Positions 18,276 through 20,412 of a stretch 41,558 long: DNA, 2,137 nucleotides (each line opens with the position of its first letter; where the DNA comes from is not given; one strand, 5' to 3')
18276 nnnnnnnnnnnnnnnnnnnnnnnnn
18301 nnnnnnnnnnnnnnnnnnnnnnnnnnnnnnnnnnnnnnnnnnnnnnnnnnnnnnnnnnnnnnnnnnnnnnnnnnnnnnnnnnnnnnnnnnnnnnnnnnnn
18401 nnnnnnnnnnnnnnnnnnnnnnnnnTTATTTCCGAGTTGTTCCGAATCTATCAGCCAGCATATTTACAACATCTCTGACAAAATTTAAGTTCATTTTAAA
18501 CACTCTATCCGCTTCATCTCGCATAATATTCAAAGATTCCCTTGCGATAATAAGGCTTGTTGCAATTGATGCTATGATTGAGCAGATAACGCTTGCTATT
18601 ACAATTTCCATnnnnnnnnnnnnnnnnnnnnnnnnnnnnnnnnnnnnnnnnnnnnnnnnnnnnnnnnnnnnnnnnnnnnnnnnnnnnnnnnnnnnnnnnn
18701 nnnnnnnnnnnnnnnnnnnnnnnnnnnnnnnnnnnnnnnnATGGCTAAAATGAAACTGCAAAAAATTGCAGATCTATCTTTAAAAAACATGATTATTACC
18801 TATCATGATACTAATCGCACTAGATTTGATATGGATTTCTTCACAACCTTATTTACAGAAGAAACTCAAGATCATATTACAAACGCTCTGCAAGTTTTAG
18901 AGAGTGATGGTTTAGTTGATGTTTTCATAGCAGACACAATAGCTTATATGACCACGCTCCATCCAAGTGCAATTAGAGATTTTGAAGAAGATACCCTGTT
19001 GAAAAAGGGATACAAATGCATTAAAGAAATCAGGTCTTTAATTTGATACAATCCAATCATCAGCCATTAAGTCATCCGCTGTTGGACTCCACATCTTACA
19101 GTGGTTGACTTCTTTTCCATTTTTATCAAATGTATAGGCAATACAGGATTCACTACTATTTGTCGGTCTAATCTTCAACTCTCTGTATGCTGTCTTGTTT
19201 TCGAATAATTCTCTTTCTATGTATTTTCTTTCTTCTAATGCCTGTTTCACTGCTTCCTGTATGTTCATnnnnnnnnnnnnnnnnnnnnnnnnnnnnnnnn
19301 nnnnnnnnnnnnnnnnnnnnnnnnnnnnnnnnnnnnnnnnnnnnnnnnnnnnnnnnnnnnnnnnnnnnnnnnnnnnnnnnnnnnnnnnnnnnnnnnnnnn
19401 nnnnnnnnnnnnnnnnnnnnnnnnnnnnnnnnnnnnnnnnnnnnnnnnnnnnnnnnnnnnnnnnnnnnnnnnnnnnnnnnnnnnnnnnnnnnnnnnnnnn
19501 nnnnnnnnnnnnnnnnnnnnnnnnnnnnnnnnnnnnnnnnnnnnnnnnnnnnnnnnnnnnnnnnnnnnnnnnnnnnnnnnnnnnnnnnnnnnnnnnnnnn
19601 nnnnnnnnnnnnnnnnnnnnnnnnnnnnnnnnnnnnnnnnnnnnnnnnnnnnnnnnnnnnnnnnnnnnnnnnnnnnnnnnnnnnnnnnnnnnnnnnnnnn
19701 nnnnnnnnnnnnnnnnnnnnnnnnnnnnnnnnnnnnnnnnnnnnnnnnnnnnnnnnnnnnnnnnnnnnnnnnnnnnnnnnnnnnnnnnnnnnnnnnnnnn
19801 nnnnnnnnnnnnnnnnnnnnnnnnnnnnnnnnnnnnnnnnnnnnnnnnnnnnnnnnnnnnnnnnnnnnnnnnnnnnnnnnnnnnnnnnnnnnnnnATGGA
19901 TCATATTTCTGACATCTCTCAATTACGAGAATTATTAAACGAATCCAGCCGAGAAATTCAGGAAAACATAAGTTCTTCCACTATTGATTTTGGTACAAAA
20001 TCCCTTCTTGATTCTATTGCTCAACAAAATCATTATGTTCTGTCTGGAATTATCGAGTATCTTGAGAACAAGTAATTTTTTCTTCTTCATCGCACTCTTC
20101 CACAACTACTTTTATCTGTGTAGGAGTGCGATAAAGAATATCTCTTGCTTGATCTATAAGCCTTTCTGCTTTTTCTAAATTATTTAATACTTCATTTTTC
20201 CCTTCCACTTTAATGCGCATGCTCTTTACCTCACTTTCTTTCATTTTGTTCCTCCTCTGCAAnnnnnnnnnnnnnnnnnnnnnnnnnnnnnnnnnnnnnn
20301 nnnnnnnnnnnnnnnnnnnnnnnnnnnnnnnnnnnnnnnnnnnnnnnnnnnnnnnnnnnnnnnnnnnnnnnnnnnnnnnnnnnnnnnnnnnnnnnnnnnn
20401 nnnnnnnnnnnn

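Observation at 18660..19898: Duplicated promoter-operator-leader unit (~54 bp, 3 mismatches) drives two different plus-strand small genes on the lysogeny side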

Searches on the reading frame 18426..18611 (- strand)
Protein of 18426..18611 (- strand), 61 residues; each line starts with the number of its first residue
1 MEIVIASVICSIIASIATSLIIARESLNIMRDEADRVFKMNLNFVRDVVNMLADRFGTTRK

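Call 9: search_protein_families(library=pfam, proteins=[window:18426-18611:-], max_evalue=0.1)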
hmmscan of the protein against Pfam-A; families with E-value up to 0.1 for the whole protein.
window:18426-18611:- (61 aa): 0 families

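Call 10: search_protein_families(library=phrogs, proteins=[window:18426-18611:-], max_evalue=0.01)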
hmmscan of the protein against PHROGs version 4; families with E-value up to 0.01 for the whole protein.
window:18426-18611:- (61 aa): 0 families

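Call 55: search_protein_families(library=padloc, max_evalue=0.01, proteins=[window:18426-18611:-])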
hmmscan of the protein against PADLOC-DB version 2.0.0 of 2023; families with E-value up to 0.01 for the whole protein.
window:18426-18611:- (61 aa): 0 families

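Call 73: search_protein_families(library=ncbifam, max_evalue=0.1, proteins=[window:18426-18611:-])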
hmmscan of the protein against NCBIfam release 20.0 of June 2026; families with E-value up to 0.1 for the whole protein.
window:18426-18611:- (61 aa): 1 family
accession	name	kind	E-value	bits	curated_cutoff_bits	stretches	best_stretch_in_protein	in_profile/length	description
NF040575.1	syringactin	equivalog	0.09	11.7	300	1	9-55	142-187/286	syringactin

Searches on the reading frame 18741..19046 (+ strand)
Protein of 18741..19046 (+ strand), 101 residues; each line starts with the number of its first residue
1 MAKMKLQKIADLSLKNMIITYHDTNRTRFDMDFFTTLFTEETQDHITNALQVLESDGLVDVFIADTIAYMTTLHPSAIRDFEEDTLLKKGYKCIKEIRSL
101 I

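Call 9: search_protein_families(library=pfam, proteins=[window:18741-19046:+], max_evalue=0.1)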
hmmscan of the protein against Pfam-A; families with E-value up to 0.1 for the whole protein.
window:18741-19046:+ (101 aa): 1 family
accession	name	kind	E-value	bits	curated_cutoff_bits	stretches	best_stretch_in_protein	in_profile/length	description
PF16800.11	Endopep_inhib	-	0.045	14.2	29.9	1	31-74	59-102/150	IseA DL-endopeptidase inhibitor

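Call 10: search_protein_families(library=phrogs, proteins=[window:18741-19046:+], max_evalue=0.01)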
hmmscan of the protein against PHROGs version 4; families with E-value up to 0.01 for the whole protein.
window:18741-19046:+ (101 aa): 2 families
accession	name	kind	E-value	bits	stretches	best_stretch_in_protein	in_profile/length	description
phrog_3675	-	unknown function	5.3e-06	27.3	1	2-101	1-107/110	-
phrog_750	-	unknown function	0.0033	18.4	1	32-101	42-113/116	-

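Call 38: find_homologous_proteins(query=window:18741-19043:+)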
Query window:18741-19043:+ (101 aa): 9 proteins with E <= 0.001 among 9 candidates.
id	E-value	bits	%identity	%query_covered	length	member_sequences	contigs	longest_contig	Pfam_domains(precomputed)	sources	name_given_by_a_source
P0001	7.7e-58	210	99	100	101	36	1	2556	-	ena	-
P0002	9.4e-57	207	97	100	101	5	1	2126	-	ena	-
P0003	5.8e-37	144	70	97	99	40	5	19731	-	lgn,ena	-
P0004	1.6e-34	136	68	97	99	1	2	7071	-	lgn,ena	-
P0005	8.0e-31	124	62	92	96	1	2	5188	-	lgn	-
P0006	2.4e-27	113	100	56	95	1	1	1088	-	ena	-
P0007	7.8e-25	105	98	52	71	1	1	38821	-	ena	-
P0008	2.7e-19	87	100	44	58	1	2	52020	-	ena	-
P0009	6.4e-15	73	45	97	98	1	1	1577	-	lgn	-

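Call 49: predict_structure(alignment_id=A3)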
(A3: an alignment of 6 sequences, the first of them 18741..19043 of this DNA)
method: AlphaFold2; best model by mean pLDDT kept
length: 101 residues; sequences in the alignment: 6
mean_pLDDT: 59.5   pTM: 0.43
mean pLDDT of the five models: 59.5, 55.0, 54.0, 51.1, 49.1
residues with pLDDT >= 90: 0; 70-90: 26; 50-70: 50; < 50: 25
segments of 3 or more residues with pLDDT < 50: 72-82, 96-98
pLDDT, mean of each block of 10 residues (from residue 1): 50 55 54 74 81 74 64 45 50 50 37
secondary structure, 60 per line:
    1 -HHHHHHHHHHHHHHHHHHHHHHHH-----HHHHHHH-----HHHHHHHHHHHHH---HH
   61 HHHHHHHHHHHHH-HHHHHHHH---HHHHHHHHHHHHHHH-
elements in order: H2-25 H31-37 H43-55 H59-73 H75-82 H86-100

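Call 55: search_protein_families(library=padloc, max_evalue=0.01, proteins=[window:18741-19043:+])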
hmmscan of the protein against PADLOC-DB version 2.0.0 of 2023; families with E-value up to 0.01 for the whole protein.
window:18741-19043:+ (101 aa): 0 families

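Call 72: search_solved_structures(query=A3, max_evalue=1)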
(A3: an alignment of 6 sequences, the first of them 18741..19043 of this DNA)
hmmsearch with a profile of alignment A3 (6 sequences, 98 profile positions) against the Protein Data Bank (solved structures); distinct sequences matched with E-value up to 1: 4.
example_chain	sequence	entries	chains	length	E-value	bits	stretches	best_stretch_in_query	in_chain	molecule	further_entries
8k5l_A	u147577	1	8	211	0.37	14.1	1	16-69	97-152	tRNA (cmo5U34)-methyltransferase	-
9mvw_A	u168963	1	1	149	0.4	14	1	8-84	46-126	Calmodulin-1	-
5fcn_B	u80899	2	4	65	0.52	13.7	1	1-38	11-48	Centrosomal protein of 135 kDa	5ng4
6uae_A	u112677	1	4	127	0.94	12.8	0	45-95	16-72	Ketosteroid isomerase with designed loop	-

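Call 73: search_protein_families(library=ncbifam, max_evalue=0.1, proteins=[window:18741-19043:+])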
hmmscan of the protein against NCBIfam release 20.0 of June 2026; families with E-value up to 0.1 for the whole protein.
window:18741-19043:+ (101 aa): 0 families

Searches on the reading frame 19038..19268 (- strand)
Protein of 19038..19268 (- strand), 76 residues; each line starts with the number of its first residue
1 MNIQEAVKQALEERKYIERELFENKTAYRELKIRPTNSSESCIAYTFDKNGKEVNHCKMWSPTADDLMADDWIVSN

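Call 9: search_protein_families(library=pfam, proteins=[window:19038-19268:-], max_evalue=0.1)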
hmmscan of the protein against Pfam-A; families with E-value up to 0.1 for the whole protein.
window:19038-19268:- (76 aa): 1 family
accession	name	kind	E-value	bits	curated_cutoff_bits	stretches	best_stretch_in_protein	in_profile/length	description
PF11195.14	Tad2-like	-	2e-12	47.9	25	1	1-74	1-72/73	Thoeris anti-defense 2-like domain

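Call 10: search_protein_families(library=phrogs, proteins=[window:19038-19268:-], max_evalue=0.01)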
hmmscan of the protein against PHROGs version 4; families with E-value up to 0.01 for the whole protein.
window:19038-19268:- (76 aa): 3 families
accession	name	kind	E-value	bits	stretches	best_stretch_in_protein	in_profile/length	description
phrog_643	-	transcription regulation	4.1e-22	79.2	1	1-76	1-73/84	transcriptional regulator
phrog_1048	-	unknown function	0.0027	18.7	1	4-74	113-193/211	-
phrog_23859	-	unknown function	0.0063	16.7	1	18-59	274-316/473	-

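Call 73: search_protein_families(library=ncbifam, max_evalue=0.1, proteins=[window:19038-19268:-])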
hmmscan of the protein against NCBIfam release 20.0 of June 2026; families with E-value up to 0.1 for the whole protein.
window:19038-19268:- (76 aa): 1 family
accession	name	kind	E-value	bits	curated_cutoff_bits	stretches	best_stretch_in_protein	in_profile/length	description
NF043014.1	DArabDhDalD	equivalog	0.0077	15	600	1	17-56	250-289/452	D-arabinitol 4-dehydrogenase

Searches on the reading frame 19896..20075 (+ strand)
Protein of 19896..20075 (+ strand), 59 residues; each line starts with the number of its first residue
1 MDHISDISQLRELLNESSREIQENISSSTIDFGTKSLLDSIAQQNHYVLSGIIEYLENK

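Call 9: search_protein_families(library=pfam, proteins=[window:19896-20075:+], max_evalue=0.1)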
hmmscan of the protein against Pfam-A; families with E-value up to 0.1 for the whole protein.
window:19896-20075:+ (59 aa): 0 families

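Call 10: search_protein_families(library=phrogs, proteins=[window:19896-20075:+], max_evalue=0.01)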
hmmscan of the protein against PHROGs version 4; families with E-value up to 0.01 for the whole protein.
window:19896-20075:+ (59 aa): 0 families

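Call 39: find_homologous_proteins(query=window:19896-20072:+)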
Query window:19896-20072:+ (59 aa): 18 proteins with E <= 0.001 among 19 candidates.
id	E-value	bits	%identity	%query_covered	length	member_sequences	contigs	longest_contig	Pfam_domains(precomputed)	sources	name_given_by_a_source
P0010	3.0e-28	113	100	100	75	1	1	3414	-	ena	-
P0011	1.2e-27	111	97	100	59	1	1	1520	-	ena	-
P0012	1.7e-27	110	98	100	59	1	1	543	-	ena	-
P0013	1.7e-27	110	98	100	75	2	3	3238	-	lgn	-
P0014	2.2e-27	110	97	100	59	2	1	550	-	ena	-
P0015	2.8e-27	110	97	100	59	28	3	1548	-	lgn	-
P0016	2.9e-27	110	98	100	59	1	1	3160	-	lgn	-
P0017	4.2e-27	109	98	98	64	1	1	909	-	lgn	-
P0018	5.1e-27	109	97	100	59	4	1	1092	-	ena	-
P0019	5.3e-27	109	97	100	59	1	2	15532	-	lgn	-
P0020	8.1e-27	108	97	100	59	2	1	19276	-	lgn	-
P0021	1.6e-23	98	98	90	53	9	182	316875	-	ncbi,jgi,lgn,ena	jgi:hypothetical protein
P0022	1.1e-21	93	98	85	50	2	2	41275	-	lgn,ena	-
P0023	3.4e-21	91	98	85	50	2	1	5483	-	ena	-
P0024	6.4e-18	81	86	100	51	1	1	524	-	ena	-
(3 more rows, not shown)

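Call 55: search_protein_families(library=padloc, max_evalue=0.01, proteins=[window:19896-20072:+])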
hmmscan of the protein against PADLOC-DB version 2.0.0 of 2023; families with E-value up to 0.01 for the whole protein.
window:19896-20072:+ (59 aa): 0 families

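Call 73: search_protein_families(library=ncbifam, max_evalue=0.1, proteins=[window:19896-20072:+])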
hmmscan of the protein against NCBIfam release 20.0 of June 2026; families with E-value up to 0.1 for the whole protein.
window:19896-20072:+ (59 aa): 0 families

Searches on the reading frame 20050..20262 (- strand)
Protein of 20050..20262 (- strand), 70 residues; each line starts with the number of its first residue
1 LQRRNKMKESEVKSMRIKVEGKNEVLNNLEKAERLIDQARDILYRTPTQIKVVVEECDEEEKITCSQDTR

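Call 9: search_protein_families(library=pfam, proteins=[window:20050-20262:-], max_evalue=0.1)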
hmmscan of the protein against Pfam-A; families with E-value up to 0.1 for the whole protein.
window:20050-20262:- (70 aa): 0 families

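Call 10: search_protein_families(library=phrogs, proteins=[window:20050-20262:-], max_evalue=0.01)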
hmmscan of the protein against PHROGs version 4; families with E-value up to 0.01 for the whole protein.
window:20050-20262:- (70 aa): 0 families

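Call 55: search_protein_families(library=padloc, max_evalue=0.01, proteins=[window:20050-20262:-])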
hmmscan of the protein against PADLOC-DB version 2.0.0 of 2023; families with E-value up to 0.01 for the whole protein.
window:20050-20262:- (70 aa): 0 families

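Call 73: search_protein_families(library=ncbifam, max_evalue=0.1, proteins=[window:20050-20262:-])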
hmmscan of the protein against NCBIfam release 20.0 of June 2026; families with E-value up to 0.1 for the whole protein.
window:20050-20262:- (70 aa): 1 family
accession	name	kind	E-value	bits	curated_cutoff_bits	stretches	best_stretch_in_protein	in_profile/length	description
NF008088.0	PRK10828.1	equivalog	0.044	13.3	183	1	29-64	69-103/183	NAD(P)H nitroreductase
